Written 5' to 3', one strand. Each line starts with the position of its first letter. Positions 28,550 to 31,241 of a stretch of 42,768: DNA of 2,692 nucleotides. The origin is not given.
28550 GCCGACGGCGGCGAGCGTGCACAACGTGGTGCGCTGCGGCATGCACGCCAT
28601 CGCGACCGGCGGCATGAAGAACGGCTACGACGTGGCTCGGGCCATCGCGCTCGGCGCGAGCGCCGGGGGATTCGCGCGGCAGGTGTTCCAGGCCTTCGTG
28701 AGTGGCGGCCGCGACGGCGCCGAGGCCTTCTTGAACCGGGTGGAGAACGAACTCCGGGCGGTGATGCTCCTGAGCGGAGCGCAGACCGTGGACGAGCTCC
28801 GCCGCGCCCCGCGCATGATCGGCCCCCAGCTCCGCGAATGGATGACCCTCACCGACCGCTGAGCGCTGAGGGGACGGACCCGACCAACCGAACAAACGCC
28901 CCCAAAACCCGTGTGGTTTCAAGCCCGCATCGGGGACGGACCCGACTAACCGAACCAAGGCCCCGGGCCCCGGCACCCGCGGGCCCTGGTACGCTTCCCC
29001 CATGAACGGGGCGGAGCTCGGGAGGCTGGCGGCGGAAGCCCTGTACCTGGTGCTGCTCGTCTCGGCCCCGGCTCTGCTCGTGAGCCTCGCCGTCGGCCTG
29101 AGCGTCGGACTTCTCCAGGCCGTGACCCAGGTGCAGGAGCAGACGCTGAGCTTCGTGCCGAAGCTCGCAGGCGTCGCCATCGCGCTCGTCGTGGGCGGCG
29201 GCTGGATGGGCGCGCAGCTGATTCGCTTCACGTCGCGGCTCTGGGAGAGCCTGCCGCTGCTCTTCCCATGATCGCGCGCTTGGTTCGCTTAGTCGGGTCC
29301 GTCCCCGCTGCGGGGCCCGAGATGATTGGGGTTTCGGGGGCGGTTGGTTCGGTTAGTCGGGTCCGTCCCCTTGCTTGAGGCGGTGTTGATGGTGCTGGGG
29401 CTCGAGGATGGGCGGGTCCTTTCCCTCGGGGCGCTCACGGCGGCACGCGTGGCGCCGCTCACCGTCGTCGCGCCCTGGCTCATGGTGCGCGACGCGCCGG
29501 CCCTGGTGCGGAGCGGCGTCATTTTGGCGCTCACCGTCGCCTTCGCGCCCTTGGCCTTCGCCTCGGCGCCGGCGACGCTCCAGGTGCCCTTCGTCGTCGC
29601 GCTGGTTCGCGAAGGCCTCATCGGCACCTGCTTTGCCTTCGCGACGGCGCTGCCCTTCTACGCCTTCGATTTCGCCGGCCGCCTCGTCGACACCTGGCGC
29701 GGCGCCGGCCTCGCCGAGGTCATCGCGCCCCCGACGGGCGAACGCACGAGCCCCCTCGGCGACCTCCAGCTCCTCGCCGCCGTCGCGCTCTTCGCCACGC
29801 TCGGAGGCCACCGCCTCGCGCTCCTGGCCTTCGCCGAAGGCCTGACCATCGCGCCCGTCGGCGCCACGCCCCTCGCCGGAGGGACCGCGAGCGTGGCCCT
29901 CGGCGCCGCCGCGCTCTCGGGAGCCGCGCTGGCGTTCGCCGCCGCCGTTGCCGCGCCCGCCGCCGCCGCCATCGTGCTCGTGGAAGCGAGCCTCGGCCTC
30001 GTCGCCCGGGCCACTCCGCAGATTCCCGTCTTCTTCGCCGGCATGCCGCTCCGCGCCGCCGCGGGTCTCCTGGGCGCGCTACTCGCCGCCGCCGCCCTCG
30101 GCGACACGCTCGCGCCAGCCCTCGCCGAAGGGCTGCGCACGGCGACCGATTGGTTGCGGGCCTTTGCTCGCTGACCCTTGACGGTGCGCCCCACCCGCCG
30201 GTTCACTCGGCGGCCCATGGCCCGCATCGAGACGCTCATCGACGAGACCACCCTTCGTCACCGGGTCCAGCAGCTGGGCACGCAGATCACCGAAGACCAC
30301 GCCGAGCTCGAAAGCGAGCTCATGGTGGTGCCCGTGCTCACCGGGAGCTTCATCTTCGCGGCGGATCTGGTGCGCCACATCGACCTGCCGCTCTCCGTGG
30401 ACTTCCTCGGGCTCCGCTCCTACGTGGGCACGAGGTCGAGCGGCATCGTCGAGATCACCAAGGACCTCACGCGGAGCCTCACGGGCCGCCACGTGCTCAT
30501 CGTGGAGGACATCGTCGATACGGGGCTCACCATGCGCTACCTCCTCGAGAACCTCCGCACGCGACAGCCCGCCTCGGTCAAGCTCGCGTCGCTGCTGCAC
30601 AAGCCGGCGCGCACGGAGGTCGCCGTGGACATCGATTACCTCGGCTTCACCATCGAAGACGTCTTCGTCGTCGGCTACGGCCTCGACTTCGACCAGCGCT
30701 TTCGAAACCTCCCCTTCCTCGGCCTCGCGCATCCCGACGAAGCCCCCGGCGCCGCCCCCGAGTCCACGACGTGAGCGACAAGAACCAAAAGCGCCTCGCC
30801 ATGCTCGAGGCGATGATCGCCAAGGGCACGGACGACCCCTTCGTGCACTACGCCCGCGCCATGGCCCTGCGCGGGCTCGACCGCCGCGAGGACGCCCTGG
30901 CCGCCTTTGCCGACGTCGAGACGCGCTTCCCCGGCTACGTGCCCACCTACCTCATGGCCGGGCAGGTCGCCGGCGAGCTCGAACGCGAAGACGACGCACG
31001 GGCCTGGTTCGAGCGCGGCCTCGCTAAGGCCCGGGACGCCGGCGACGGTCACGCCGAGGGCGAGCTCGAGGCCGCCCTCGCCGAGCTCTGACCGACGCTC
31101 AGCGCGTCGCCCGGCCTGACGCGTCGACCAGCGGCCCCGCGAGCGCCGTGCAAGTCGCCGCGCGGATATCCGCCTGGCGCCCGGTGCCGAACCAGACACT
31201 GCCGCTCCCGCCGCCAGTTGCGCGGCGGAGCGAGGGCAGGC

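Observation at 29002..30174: sctS-sctT pair without sctR or sctU, wedged between isoprenoid (fni) and purine-salvage (hpt) genes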

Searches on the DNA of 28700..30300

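Call 89: search_rna_families(source=window, start=28700, end=30300, threshold=evalue, max_evalue=1)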
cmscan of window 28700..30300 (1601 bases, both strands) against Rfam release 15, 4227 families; matches with E-value up to 1: 0.
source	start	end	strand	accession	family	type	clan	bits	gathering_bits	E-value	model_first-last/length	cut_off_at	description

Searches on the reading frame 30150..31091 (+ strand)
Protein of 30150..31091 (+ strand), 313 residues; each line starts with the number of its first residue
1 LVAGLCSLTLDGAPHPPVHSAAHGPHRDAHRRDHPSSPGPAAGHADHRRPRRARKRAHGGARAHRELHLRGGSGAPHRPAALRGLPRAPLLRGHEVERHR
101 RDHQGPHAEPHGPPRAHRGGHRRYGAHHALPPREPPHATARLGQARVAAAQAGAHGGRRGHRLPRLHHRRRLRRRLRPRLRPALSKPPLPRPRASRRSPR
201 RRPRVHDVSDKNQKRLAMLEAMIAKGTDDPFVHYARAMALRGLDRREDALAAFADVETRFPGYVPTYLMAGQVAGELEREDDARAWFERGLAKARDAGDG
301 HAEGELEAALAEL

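Call 9: search_protein_families(library=pfam, proteins=[window:30150-31091:+], max_evalue=0.001)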
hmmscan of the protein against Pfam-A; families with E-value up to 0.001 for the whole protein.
window:30150-31091:+ (313 aa): 1 family
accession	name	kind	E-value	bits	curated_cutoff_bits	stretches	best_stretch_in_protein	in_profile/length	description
PF07719.23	TPR_2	-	0.00021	21.6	27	0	231-255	2-26/34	Tetratricopeptide repeat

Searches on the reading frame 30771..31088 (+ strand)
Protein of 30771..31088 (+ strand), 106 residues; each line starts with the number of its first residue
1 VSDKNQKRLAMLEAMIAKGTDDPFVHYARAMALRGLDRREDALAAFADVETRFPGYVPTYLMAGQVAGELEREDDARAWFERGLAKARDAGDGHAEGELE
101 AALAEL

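Call 49: search_protein_families(library=ncbifam, proteins=[window:30771-31088:+], max_evalue=0.001)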
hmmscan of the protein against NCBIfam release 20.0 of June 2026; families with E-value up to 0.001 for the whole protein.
seq(106 aa): 2 families
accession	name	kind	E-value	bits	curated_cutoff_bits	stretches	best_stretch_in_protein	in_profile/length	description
NF052415.1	T3SS_chap_SctY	equivalog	0.00012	22.5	70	1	4-84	21-104/106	type III secretion apparatus assembly chaperone SctY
NF033920.0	C39_PA2778_fam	equivalog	0.00039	19.9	150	1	11-90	144-223/255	PA2778 family cysteine peptidase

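Call 79: search_solved_structures(query=A4, max_evalue=10, show_alignments=1)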
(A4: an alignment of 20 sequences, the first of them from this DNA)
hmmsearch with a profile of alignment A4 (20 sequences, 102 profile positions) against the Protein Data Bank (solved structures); distinct sequences matched with E-value up to 10: 109 (the best 60 are shown).
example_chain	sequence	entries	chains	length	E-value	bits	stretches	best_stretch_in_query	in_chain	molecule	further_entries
3ma5_A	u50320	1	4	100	1.8e-16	63.4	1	16-98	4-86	Tetratricopeptide repeat domain protein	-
2kcl_A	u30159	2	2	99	2e-16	63.3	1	16-98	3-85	Tetratricopeptide repeat domain protein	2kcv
5orm_A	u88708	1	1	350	1.6e-11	47.6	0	3-48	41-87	cPPR-Telo1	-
5orq_A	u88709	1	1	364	1.7e-11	47.5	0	3-48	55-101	cPPR-Telo1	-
6een_C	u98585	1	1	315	2.6e-11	46.9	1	3-73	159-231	Designer Pentatricopeptide Protein dPPR10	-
6een_A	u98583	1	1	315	9.2e-11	45.1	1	3-56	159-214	Designer Pentatricopeptide Protein dPPR10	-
6een_D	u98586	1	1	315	2.9e-10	43.5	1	3-56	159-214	Designer Pentatricopeptide Protein dPPR10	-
6een_B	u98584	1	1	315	4.6e-10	42.9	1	3-56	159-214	Designer Pentatricopeptide Protein dPPR10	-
4pjq_A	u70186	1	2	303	3.2e-09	40.2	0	3-56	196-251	Pentatricopeptide repeat protein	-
4wn4_A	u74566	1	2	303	3.5e-09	40.1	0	4-57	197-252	Pentatricopeptide repeat protein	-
4pjr_A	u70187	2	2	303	6e-09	39.3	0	3-48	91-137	Pentatricopeptide repeat protein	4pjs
4wsl_A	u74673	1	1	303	1.3e-08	38.3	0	3-48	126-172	Pentatricopeptide repeat protein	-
2kat_A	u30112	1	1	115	6.2e-07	32.8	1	6-101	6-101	uncharacterized protein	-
7rqf_A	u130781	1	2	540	9.3e-07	32.3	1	32-82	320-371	TPR repeat-containing protein PA4667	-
8sxe_C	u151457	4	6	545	9.7e-07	32.2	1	32-82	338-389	TPR repeat-containing protein PA4667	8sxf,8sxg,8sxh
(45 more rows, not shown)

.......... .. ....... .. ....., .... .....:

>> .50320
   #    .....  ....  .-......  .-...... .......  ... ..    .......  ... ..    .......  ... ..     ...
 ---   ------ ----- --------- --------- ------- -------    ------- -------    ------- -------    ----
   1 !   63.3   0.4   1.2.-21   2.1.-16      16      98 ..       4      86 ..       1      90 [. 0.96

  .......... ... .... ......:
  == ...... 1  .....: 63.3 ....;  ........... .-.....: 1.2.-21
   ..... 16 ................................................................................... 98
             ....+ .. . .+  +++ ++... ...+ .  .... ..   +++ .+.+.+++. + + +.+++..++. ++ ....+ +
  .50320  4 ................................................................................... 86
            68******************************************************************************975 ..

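Call 80: search_protein_families(library=pfam, alignment_id=A4, max_evalue=1)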
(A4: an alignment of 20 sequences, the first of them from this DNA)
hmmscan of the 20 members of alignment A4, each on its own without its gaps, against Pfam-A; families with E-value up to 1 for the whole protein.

A. member 1, seq(106 aa): 12 families
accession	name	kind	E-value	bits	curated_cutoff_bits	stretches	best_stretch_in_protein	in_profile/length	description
PF07719.23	TPR_2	-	7.3e-05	23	27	2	24-48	2-26/34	Tetratricopeptide repeat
PF14559.12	TPR_19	-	0.00068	20.3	25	1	38-90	6-58/68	Tetratricopeptide repeat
PF13181.12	TPR_8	-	0.0012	19.3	25.7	1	58-84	2-28/34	Tetratricopeptide repeat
PF13428.12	TPR_14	-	0.0016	19.4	23.5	1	25-65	3-43/44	Tetratricopeptide repeat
PF13432.12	TPR_16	-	0.0059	17.5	32.7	1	27-88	1-62/65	Tetratricopeptide repeat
PF13424.12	TPR_12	-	0.015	16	30.1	1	36-88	23-76/77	Tetratricopeptide repeat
PF20308.4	TPR-S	-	0.039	15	27.6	0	10-52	7-47/102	Tetratricopeptide Repeats-Sensor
PF13174.12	TPR_6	-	0.088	14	26.3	1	27-55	4-32/33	Tetratricopeptide repeat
PF00515.34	TPR_1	-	0.11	12.8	27.8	0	25-46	3-24/34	Tetratricopeptide repeat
PF07721.20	TPR_4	-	0.12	13.5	27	1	25-46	3-24/26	Tetratricopeptide repeat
PF13374.12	TPR_10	-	0.49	10.9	27.5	0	63-88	8-33/42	Tetratricopeptide repeat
PF13371.12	TPR_9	-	0.64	10.5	35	0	3-47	9-53/73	Tetratricopeptide repeat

B. families by the number of members that match (of 20 scanned): 32 families (the first 25 are shown)
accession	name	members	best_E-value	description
PF13428.12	TPR_14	20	9.4e-08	Tetratricopeptide repeat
PF13432.12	TPR_16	20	2.9e-07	Tetratricopeptide repeat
PF07719.23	TPR_2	19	6.5e-10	Tetratricopeptide repeat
PF14559.12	TPR_19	19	7e-08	Tetratricopeptide repeat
PF13181.12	TPR_8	17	3.4e-07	Tetratricopeptide repeat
PF00515.34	TPR_1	15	7e-07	Tetratricopeptide repeat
PF13424.12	TPR_12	15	2.3e-06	Tetratricopeptide repeat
PF13431.12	TPR_17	14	1.3e-06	Tetratricopeptide repeat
PF07721.20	TPR_4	11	1.4e-06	Tetratricopeptide repeat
PF24575.1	TPR_Slam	11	0.00053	Surface lipoprotein assembly modifier, N-terminal TPR repeats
PF13374.12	TPR_10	10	0.0015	Tetratricopeptide repeat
PF13174.12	TPR_6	9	2.9e-06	Tetratricopeptide repeat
PF13414.12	TPR_11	6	0.0005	TPR repeat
PF13371.12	TPR_9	5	0.0012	Tetratricopeptide repeat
PF12895.13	ANAPC3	3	0.0098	Anaphase-promoting complex, cyclosome, subunit 3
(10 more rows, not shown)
